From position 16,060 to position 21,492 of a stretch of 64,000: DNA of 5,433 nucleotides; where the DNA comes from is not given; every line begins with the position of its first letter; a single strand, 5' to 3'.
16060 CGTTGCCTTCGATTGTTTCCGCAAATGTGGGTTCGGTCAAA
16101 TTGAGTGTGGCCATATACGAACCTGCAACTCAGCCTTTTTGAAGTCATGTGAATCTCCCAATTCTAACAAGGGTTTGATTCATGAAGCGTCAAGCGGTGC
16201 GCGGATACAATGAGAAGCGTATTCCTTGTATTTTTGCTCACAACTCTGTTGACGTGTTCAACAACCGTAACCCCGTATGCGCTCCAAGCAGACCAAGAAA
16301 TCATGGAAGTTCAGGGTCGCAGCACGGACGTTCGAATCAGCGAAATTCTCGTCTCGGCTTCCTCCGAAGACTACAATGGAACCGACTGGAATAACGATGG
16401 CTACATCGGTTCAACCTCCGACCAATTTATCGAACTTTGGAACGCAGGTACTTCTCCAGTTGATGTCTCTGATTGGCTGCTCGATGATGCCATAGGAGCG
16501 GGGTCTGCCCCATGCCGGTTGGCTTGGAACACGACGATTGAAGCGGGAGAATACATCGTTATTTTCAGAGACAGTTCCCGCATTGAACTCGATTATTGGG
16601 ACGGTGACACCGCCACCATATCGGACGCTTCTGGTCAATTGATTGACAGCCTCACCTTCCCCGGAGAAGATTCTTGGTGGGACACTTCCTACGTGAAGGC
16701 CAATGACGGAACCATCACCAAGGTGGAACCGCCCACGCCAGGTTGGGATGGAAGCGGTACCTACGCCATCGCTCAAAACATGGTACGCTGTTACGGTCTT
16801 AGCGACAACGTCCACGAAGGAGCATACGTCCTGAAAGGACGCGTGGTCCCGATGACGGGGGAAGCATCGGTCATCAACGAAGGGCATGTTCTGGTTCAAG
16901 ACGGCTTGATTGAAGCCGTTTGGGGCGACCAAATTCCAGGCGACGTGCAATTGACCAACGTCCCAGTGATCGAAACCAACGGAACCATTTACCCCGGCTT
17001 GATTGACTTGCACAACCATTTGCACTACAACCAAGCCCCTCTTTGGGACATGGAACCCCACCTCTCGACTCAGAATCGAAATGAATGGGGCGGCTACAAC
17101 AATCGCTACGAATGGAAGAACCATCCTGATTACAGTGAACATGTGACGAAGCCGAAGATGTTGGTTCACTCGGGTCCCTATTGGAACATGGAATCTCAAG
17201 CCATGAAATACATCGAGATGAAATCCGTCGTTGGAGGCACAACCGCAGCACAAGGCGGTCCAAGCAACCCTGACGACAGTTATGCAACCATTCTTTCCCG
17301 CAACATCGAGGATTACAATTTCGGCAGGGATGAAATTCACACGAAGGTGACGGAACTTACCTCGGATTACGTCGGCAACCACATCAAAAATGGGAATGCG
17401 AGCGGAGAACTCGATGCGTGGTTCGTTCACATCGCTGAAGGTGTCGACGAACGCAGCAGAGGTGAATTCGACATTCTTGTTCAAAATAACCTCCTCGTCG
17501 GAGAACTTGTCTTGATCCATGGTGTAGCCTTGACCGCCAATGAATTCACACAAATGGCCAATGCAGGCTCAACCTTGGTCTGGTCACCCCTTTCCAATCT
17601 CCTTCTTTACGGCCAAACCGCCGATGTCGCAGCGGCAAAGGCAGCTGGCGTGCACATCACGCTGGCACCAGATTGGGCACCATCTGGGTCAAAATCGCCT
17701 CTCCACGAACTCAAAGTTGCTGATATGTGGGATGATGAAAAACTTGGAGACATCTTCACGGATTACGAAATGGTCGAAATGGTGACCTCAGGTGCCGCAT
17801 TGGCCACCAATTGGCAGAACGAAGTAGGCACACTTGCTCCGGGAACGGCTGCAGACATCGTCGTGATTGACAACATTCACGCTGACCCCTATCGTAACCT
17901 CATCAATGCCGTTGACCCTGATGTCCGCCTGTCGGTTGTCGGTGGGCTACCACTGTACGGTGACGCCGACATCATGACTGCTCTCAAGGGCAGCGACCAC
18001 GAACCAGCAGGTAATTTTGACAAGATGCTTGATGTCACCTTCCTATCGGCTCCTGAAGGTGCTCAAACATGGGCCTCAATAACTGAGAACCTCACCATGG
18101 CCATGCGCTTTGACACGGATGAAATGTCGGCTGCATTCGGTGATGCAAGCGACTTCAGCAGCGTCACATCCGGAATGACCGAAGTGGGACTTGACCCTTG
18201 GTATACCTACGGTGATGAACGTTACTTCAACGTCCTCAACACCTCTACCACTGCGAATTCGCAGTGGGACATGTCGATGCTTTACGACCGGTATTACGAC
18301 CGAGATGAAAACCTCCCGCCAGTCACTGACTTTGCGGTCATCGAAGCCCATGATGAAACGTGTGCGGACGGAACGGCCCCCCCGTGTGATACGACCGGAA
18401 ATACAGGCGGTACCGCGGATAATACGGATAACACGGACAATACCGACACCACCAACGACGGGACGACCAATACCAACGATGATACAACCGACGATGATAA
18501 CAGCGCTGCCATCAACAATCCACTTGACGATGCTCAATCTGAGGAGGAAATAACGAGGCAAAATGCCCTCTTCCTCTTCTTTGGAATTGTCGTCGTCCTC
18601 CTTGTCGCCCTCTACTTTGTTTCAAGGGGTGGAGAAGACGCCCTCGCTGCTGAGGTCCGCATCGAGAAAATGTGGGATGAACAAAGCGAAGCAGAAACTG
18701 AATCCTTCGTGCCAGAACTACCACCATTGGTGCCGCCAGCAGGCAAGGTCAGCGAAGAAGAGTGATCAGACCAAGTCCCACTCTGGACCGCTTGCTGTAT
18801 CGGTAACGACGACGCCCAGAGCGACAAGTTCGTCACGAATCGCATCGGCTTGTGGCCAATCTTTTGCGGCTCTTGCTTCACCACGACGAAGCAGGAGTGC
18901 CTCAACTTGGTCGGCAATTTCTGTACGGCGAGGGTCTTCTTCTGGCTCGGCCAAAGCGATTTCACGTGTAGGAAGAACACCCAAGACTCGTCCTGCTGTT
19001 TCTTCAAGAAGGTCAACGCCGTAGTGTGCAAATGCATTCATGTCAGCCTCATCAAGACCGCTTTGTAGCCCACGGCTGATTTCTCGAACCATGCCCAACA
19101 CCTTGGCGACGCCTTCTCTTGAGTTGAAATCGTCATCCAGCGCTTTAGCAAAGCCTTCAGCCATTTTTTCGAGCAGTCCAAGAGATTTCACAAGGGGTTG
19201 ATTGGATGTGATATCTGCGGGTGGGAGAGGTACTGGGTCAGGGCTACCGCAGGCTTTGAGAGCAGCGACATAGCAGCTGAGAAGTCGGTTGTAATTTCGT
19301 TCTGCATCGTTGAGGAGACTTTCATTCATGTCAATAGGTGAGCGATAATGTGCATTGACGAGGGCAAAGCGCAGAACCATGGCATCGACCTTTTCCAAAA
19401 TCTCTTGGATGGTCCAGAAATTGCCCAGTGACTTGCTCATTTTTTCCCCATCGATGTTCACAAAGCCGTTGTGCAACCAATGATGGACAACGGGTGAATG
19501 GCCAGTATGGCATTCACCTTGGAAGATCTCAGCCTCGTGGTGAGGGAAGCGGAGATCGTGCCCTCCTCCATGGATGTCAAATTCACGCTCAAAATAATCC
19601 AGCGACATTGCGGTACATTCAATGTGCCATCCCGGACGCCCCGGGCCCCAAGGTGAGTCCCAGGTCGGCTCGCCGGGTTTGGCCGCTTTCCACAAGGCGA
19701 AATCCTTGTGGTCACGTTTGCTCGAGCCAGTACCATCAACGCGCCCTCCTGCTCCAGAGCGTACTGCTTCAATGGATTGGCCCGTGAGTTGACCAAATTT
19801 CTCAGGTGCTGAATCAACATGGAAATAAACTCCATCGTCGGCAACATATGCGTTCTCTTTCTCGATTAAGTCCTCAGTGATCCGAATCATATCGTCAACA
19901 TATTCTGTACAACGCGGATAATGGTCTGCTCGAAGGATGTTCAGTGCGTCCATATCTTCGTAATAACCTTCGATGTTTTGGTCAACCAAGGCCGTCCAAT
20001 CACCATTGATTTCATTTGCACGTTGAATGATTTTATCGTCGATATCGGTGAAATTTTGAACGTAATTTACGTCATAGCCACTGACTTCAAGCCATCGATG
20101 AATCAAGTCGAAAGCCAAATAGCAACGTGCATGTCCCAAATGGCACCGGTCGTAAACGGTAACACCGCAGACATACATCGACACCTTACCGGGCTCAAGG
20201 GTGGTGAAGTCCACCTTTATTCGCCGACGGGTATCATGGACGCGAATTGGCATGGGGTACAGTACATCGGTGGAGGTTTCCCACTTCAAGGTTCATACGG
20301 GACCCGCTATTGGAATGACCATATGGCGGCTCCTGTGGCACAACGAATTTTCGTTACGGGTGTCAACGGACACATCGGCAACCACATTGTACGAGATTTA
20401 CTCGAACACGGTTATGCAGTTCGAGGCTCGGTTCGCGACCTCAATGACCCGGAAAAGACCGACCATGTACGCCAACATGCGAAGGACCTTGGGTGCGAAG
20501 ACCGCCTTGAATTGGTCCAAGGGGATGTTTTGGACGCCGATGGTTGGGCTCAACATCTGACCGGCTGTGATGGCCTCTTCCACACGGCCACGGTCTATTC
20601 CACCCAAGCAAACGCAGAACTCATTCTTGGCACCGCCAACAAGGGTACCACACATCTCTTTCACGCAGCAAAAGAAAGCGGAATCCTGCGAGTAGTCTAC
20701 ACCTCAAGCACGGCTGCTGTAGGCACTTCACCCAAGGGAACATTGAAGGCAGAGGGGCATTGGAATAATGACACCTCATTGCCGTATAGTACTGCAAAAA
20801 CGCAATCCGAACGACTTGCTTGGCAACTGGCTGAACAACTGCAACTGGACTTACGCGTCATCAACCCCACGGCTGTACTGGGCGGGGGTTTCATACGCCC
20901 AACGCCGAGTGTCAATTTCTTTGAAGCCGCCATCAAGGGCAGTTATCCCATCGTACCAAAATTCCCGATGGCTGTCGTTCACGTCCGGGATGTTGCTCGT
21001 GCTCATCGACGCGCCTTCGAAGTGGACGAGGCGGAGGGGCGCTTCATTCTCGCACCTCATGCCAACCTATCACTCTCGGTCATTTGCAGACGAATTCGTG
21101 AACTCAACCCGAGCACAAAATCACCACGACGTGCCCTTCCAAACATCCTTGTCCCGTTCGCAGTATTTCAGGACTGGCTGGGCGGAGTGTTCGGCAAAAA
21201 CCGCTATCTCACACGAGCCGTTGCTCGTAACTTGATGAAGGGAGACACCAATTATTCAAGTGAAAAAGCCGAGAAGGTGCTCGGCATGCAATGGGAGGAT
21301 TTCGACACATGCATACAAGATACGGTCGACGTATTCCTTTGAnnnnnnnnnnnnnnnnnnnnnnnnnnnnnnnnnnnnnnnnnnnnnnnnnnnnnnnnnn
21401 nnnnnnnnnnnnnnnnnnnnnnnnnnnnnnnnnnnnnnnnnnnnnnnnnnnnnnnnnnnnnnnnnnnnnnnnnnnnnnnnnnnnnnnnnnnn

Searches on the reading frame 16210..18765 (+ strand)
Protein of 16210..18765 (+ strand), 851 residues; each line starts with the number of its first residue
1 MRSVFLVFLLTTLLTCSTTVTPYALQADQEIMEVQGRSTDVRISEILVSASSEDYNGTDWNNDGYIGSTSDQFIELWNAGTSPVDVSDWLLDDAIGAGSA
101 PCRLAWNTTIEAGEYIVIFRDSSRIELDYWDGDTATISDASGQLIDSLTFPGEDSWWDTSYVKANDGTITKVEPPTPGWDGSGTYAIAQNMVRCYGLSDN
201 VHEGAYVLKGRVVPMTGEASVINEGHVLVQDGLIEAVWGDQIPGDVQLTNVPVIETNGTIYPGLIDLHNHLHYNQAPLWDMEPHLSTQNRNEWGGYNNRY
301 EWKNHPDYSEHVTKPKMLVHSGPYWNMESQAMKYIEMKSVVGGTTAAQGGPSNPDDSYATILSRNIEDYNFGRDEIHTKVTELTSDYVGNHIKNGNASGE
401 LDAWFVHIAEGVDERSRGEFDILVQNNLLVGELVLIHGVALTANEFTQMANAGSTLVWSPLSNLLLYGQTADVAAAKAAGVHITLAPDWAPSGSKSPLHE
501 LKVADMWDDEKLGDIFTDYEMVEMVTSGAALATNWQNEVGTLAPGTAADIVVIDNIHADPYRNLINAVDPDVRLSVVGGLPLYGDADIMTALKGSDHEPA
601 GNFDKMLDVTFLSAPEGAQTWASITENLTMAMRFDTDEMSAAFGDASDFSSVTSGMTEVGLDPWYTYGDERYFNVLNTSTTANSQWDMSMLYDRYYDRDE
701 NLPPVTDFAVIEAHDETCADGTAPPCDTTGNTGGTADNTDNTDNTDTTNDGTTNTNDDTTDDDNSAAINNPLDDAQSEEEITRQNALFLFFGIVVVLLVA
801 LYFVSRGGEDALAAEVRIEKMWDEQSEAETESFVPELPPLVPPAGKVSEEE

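Call 17: search_protein_families(library=pfam, proteins=[window:16210-18765:+], max_evalue=0.00001)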
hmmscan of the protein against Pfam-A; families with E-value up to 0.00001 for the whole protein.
window:16210-18765:+ (851 aa): 3 families
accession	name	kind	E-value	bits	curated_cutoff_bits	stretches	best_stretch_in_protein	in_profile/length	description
PF01979.26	Amidohydro_1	-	8.3e-14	52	25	1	432-565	192-327/345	Amidohydrolase family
PF00932.25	LTD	-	1.2e-12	48.6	34.3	1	38-150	5-107/109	Lamin Tail Domain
PF07969.17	Amidohydro_3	-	1.3e-10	41.8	29.7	1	435-581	310-470/472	Amidohydrolase family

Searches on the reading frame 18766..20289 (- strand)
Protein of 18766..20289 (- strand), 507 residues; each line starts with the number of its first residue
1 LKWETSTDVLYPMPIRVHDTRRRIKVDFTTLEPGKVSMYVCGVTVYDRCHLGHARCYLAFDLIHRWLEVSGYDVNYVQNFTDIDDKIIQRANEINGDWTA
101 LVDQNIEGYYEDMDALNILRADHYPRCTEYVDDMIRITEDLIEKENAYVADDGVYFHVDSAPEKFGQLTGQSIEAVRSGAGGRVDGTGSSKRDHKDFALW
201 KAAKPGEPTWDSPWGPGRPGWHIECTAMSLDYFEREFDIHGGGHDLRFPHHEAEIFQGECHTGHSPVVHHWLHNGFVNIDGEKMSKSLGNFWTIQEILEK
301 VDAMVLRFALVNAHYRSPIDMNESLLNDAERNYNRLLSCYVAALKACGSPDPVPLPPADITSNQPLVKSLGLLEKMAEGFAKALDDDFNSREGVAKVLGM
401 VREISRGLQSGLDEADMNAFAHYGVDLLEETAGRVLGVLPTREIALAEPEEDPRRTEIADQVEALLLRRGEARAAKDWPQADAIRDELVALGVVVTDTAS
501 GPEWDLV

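Call 17: search_protein_families(library=pfam, proteins=[window:18766-20289:-], max_evalue=0.00001)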
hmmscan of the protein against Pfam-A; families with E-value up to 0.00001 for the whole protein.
window:18766-20289:- (507 aa): 5 families
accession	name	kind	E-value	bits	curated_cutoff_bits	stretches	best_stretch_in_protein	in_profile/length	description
PF01406.26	tRNA-synt_1e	-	1.1e-123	412.9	27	1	28-330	2-300/301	tRNA synthetases class I (C) catalytic domain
PF09334.17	tRNA-synt_1g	-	1.4e-12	47.5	20.1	0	263-322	307-365/391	tRNA synthetases class I (M)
PF23493.1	CysS_C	-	2.3e-10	40.9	23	1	457-503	3-49/51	Cysteinyl-tRNA ligase anticodon binding domain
PF00133.28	tRNA-synt_1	-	9.8e-08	31.6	22.7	1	238-320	330-412/414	tRNA synthetases class I (I, L, M and V)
PF09190.17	DALR_2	-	3.3e-07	31.2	22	1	380-439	2-56/57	DALR domain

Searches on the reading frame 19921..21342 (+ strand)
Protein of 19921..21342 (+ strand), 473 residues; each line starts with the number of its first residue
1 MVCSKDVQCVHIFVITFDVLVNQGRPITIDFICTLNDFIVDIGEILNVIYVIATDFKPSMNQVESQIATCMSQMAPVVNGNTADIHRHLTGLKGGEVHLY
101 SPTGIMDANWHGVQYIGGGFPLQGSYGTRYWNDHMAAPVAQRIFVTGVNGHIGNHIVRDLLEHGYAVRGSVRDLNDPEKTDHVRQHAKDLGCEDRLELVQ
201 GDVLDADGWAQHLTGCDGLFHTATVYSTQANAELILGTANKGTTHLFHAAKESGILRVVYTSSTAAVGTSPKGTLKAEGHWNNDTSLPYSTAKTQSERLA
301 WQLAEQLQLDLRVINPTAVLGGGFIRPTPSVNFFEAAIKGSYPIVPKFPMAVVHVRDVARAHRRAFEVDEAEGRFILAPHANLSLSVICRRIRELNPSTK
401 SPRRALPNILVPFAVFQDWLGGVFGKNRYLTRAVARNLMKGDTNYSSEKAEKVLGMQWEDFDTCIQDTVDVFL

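Call 17: search_protein_families(library=pfam, proteins=[window:19921-21342:+], max_evalue=0.00001)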
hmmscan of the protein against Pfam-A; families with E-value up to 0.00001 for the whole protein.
window:19921-21342:+ (473 aa): 6 families
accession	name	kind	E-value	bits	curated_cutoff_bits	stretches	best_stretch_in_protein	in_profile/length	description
PF01370.27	Epimerase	-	1.9e-24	86.8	20.9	1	143-368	1-227/240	NAD dependent epimerase/dehydratase family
PF13460.12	NAD_binding_10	-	7.8e-16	58.9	27.2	1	147-299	1-130/184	NAD(P)H-binding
PF01073.25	3Beta_HSD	-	1e-15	57.9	22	1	145-299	2-156/280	3-beta hydroxysteroid dehydrogenase/isomerase family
PF16363.11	GDP_Man_Dehyd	-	9e-14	52.1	27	1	144-310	1-174/332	GDP-mannose 4,6 dehydratase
PF05368.20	NmrA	-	2e-12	47.7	27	1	141-270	3-114/298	NmrA-like family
PF07993.18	NAD_binding_4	-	1.5e-10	41.1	20.1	1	145-328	1-212/258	Male sterility protein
